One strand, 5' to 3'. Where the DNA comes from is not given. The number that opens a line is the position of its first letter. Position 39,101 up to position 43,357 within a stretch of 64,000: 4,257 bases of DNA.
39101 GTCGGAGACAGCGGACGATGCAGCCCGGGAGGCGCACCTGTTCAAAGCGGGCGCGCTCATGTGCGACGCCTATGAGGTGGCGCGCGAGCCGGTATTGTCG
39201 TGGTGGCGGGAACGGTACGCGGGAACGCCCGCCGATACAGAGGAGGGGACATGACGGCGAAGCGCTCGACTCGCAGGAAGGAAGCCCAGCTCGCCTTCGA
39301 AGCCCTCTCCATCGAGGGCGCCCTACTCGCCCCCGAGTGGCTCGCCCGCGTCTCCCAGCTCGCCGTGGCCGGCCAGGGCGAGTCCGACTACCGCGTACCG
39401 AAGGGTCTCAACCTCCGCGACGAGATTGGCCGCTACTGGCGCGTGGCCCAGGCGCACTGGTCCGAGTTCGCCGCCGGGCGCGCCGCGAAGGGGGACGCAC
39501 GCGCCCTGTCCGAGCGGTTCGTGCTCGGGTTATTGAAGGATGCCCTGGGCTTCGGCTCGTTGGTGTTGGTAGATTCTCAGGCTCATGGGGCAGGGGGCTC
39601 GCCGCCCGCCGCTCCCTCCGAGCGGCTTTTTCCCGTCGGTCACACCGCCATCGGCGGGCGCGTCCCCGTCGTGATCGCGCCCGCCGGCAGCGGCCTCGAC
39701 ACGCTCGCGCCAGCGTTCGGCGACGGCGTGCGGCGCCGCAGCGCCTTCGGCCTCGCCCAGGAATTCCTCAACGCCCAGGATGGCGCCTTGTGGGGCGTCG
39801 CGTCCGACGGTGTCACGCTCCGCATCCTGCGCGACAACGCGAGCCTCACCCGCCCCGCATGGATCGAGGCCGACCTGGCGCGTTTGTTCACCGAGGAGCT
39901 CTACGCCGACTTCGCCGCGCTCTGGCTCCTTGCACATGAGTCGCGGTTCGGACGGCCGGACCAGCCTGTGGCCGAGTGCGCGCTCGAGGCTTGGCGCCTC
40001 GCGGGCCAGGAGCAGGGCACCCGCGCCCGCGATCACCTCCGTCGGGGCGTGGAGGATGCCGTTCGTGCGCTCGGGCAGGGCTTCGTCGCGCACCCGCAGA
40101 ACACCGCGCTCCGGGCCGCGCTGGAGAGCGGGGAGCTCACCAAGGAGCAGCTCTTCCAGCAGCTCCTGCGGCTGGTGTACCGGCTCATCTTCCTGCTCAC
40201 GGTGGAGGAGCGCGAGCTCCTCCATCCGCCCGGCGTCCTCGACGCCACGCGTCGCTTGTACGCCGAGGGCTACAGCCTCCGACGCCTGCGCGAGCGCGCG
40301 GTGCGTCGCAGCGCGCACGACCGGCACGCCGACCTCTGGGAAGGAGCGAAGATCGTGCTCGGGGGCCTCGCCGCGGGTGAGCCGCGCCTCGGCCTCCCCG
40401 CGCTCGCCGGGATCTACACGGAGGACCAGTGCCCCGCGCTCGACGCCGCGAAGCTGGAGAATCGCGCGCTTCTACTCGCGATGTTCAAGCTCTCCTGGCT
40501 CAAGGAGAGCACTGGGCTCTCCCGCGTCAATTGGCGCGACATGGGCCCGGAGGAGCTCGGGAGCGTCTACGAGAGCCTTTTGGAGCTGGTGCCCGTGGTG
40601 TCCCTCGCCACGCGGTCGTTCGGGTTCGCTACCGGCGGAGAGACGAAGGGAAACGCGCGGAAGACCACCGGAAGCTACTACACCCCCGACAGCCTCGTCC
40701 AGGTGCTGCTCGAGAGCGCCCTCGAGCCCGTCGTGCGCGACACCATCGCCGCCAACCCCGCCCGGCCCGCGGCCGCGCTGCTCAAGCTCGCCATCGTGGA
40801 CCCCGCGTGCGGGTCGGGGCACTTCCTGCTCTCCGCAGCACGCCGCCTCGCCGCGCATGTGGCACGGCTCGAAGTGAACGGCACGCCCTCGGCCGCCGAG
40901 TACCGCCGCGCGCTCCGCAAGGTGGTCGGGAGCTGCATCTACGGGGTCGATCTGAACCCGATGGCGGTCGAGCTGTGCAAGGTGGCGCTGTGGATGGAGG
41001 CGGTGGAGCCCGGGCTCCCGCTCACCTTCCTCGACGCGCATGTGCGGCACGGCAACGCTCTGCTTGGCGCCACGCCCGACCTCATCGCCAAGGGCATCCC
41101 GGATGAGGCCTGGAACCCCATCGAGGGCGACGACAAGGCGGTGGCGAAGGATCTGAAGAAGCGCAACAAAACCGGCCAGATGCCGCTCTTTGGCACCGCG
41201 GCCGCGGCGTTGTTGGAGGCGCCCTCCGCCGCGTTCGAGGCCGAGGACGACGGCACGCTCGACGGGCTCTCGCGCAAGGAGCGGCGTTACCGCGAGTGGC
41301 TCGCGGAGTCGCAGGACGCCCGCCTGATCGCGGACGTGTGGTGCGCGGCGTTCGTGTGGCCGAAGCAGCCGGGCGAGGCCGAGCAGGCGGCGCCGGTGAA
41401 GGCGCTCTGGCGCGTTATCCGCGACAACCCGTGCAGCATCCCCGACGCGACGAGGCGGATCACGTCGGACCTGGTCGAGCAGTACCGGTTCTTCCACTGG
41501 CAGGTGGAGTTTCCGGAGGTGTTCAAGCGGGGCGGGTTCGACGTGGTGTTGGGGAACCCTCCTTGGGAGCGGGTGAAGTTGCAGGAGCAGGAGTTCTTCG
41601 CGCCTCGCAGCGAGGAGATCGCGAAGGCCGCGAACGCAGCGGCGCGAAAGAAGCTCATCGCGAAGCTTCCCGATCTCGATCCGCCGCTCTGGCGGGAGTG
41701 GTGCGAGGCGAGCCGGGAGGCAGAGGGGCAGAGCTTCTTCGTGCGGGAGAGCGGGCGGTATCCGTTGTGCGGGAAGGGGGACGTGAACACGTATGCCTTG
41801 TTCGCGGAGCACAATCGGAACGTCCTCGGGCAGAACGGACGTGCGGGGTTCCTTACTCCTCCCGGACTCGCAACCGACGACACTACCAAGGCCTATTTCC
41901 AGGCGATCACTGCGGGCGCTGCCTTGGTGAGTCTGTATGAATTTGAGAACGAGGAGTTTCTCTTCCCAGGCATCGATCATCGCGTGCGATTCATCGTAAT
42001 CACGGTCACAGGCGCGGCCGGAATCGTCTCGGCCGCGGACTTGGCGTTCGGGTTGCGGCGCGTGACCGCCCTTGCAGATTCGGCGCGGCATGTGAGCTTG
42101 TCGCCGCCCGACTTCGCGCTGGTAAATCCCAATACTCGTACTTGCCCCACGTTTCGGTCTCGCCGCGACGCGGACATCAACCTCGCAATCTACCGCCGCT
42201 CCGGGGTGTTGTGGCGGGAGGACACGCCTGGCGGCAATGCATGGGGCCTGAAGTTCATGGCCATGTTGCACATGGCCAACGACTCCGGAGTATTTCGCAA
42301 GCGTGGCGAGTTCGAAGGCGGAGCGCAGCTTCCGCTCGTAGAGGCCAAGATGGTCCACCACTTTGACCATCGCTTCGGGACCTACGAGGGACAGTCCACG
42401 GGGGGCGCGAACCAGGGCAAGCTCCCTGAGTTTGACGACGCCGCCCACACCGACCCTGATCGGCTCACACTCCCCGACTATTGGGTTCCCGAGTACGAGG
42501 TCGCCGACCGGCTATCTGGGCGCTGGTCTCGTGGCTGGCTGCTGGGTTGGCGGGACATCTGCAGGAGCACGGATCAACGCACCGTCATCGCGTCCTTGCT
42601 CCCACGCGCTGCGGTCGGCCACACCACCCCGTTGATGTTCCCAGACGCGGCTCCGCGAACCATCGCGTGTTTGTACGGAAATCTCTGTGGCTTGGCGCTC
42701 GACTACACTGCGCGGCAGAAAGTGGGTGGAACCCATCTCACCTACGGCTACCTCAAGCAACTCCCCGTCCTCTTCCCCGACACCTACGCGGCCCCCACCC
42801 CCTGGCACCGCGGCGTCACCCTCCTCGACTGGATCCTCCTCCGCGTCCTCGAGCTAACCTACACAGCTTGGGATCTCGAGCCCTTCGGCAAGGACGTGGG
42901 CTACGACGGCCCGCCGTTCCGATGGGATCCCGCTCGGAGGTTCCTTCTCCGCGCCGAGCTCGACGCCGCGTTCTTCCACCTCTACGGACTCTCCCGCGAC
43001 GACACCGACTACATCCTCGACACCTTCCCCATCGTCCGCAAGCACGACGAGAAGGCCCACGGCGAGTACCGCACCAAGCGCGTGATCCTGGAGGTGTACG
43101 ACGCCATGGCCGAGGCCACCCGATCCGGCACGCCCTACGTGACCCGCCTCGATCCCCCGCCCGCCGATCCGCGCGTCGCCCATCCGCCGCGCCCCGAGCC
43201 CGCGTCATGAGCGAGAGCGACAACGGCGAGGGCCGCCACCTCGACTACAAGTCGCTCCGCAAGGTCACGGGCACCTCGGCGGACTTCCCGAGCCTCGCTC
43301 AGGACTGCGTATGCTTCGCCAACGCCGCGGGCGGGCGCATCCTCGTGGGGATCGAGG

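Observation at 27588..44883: Atypical class-1-DISARM-like operon: DrmA-DrmB fusion, DrmD, two methyltransferases, an AlbA_2 protein, and no DrmC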

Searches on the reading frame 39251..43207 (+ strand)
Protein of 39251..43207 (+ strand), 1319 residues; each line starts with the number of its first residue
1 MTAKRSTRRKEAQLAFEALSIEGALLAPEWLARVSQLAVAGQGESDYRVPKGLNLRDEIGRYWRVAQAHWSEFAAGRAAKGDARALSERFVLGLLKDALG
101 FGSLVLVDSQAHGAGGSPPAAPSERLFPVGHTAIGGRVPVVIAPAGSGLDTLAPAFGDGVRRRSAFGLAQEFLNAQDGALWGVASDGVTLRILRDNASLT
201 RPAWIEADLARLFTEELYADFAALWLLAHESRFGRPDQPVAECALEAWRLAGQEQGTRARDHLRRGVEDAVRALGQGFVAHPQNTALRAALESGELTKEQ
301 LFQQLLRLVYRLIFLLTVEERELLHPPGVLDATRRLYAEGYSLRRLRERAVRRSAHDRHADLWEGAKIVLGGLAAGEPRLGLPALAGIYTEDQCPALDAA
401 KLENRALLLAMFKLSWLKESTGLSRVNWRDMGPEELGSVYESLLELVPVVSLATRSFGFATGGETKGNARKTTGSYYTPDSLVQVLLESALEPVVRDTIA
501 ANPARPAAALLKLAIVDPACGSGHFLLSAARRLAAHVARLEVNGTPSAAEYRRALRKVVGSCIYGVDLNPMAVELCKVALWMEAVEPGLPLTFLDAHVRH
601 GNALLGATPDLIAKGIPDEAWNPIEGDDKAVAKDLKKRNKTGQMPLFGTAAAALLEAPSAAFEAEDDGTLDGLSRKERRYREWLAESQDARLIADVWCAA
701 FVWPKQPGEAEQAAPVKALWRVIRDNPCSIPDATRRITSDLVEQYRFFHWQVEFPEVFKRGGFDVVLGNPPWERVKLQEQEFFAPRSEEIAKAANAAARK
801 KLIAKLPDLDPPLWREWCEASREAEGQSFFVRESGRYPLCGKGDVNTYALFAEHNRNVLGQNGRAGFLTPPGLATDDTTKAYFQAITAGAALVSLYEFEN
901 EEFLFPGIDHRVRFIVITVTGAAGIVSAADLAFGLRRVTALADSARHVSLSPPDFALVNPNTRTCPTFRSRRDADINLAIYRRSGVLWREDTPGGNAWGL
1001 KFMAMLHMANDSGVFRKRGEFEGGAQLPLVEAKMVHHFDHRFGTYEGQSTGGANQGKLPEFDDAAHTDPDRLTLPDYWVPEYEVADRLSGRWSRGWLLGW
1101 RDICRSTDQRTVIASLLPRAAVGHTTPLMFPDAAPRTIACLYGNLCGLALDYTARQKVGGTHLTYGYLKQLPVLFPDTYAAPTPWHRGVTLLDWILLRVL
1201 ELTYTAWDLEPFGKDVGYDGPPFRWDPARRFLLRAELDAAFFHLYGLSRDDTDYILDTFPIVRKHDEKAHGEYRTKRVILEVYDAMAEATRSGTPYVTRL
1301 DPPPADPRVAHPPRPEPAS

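Call 8: search_protein_families(library=padloc, proteins=[window:39251-43207:+], max_evalue=0.001)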
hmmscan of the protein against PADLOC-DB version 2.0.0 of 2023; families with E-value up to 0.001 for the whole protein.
window:39251-43207:+ (1319 aa): 47 families (the best 25 are shown)
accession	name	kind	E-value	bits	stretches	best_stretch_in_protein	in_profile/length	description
PDLC02643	DrmMI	-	1.8e-64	216.2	2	465-773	547-879/1347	DrmMI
PDLC02638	DrmMI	-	5.7e-43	145.2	2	465-774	546-883/935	DrmMI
PDLC03613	REase_MTase_IIG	-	5.9e-42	141.4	3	733-1123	716-1086/1250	Type IIG restriction enzyme-methyltransferase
PDLC03622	REase_MTase_IIG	-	7.5e-38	127.6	3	555-633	592-668/1524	Type IIG restriction enzyme-methyltransferase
PDLC03620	REase_MTase_IIG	-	1.6e-34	116.8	3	555-608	673-727/1378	Type IIG restriction enzyme-methyltransferase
PDLC03611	REase_MTase_IIG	-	2.5e-32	109.4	3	469-621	513-669/1532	Type IIG restriction enzyme-methyltransferase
PDLC03614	REase_MTase_IIG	-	2.3e-29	99.7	2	739-916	924-1101/1584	Type IIG restriction enzyme-methyltransferase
PDLC02644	DrmMI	-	3.5e-26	89.4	3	554-607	176-229/988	DrmMI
PDLC03618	REase_MTase_IIG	-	7.8e-26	87.7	2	465-607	541-713/1429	Type IIG restriction enzyme-methyltransferase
PDLC02646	DrmMI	-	4.2e-24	82.7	2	546-608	33-99/792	DrmMI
PDLC02645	DrmMI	-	8.7e-23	78.4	2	554-608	660-714/772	DrmMI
PDLC03629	REase_MTase_IIG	-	1.7e-22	77.1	2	507-607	430-536/1182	Type IIG restriction enzyme-methyltransferase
PDLC02639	DrmMI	-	1.6e-21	74.3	1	471-609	248-389/803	DrmMI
PDLC03609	REase_MTase_IIG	-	4e-21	72.5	2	510-606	434-533/1066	Type IIG restriction enzyme-methyltransferase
PDLC02529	PglX|PglXI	-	5.3e-16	55.5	1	468-586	194-296/1189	PglX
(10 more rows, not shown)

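Call 9: search_protein_families(library=pfam, proteins=[window:39251-43207:+], max_evalue=0.01)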
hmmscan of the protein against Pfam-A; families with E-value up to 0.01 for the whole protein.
window:39251-43207:+ (1319 aa): 4 families
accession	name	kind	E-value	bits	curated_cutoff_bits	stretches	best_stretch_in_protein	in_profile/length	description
PF07669.17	Eco57I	-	9.4e-20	71.8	25.3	1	562-788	2-96/171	Eco57I restriction-modification methylase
PF02384.22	N6_Mtase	-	1.2e-09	38.3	20.4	1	468-586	20-103/311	N-6 DNA Methylase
PF20473.4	MmeI_Mtase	-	8.9e-07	28.8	27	1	510-583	18-85/259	MmeI, DNA-methyltransferase domain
PF01170.24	UPF0020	-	0.00083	19.5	22.3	1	507-578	24-94/197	RMKL-like, methyltransferase domain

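Call 15: search_protein_families(library=ncbifam, proteins=[window:39251-43207:+], max_evalue=0.001)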
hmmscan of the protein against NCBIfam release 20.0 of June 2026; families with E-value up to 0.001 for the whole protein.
window:39251-43207:+ (1319 aa): 6 families
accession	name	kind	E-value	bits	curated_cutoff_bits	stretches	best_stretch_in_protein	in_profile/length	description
NF033451.1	BREX_2_MTaseX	equivalog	7.5e-15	53.8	400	1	468-585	190-291/1185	BREX-2 system adenine-specific DNA-methyltransferase PglX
NF033455.1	BREX_6_MTaseX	exception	1.1e-09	36.4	900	1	507-584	324-400/1319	BREX-6 system adenine-specific DNA-methyltransferase PglX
TIGR02987.1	met_A_Alw26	exception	4.2e-07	29.1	353.5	0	756-802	112-154/523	Alw26I/Eco31I/Esp3I family type II restriction adenine-specific DNA-methyltransferase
NF033452.1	BREX_1_MTaseX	exception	4.8e-06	24.7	500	1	511-586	313-381/1210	BREX-1 system adenine-specific DNA-methyltransferase PglX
NF047738.1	antiphage_MADS2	equivalog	8.4e-05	21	720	1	513-584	333-409/654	methylation-associated defense system DNA methyltransferase MAD2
NF033454.1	BREX_5_MTaseX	exception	0.00018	19.2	900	1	512-584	302-368/1404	BREX-5 system adenine-specific DNA-methyltransferase PglX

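Call 22: search_solved_structures(query=window:39251-43207:+, max_evalue=0.01)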
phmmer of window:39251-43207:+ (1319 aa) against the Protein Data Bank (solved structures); distinct sequences matched with E-value up to 0.01: 0.

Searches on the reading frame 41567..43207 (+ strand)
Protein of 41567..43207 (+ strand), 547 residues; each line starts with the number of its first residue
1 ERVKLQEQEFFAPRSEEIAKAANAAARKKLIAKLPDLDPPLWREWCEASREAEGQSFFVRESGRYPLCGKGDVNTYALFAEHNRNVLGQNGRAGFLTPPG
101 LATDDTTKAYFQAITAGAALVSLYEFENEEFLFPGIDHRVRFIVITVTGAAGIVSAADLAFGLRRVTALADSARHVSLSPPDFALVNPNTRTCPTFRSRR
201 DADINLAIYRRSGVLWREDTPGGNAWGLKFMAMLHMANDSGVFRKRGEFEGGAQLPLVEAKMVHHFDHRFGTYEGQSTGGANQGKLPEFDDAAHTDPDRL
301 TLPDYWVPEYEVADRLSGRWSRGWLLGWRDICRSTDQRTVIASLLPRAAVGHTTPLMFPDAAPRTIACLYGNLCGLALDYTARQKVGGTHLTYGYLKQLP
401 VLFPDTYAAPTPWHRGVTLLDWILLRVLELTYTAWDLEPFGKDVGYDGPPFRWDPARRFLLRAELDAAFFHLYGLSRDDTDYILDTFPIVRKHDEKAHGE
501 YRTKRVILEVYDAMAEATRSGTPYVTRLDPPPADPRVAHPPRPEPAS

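Call 46: search_protein_families(library=pfam, proteins=[window:41567-43207:+], max_evalue=10)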
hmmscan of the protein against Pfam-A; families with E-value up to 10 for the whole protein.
window:41567-43207:+ (547 aa): 1 family
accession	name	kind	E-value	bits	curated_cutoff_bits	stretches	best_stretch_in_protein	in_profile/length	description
PF07669.17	Eco57I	-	0.088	13.3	25.3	1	64-130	101-168/171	Eco57I restriction-modification methylase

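Call 88: find_related_loci(query=A4, collection=metagenome_contigs, flank=10000)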
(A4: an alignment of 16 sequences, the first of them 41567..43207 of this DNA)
Query A4 (547 aa) in metagenome_contigs; peptide patterns used: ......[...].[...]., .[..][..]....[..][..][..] (x = any residue, [..] = any of these).
600 stretches matched a pattern (row limit reached: there are more); 526 encode a relative of the query (tblastn E <= 1e-3); the best 80 are kept; 80 distinct loci.
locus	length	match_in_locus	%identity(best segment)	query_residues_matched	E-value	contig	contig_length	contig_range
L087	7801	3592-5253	72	1-540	0e+0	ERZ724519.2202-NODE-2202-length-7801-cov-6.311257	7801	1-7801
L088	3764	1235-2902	71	1-540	0e+0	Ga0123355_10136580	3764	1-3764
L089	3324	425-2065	61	1-533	0e+0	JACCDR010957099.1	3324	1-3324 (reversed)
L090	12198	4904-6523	62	1-528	0e+0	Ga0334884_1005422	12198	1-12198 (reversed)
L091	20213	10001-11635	58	1-531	0e+0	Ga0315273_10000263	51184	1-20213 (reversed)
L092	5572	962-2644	58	1-547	0e+0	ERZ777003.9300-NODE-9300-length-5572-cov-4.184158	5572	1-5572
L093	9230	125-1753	56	1-534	0e+0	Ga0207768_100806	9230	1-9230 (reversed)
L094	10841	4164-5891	53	1-547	0e+0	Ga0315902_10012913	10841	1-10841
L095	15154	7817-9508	55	1-547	0e+0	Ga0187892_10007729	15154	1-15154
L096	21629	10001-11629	54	1-531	0e+0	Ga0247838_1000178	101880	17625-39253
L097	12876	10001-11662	52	1-539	0e+0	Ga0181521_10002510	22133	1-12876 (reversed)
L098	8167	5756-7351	57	1-520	0e+0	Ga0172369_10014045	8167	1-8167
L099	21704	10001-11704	57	1-539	0e+0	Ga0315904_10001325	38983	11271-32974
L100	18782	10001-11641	54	1-539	0e+0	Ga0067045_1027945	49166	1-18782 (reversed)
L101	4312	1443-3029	55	1-542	0e+0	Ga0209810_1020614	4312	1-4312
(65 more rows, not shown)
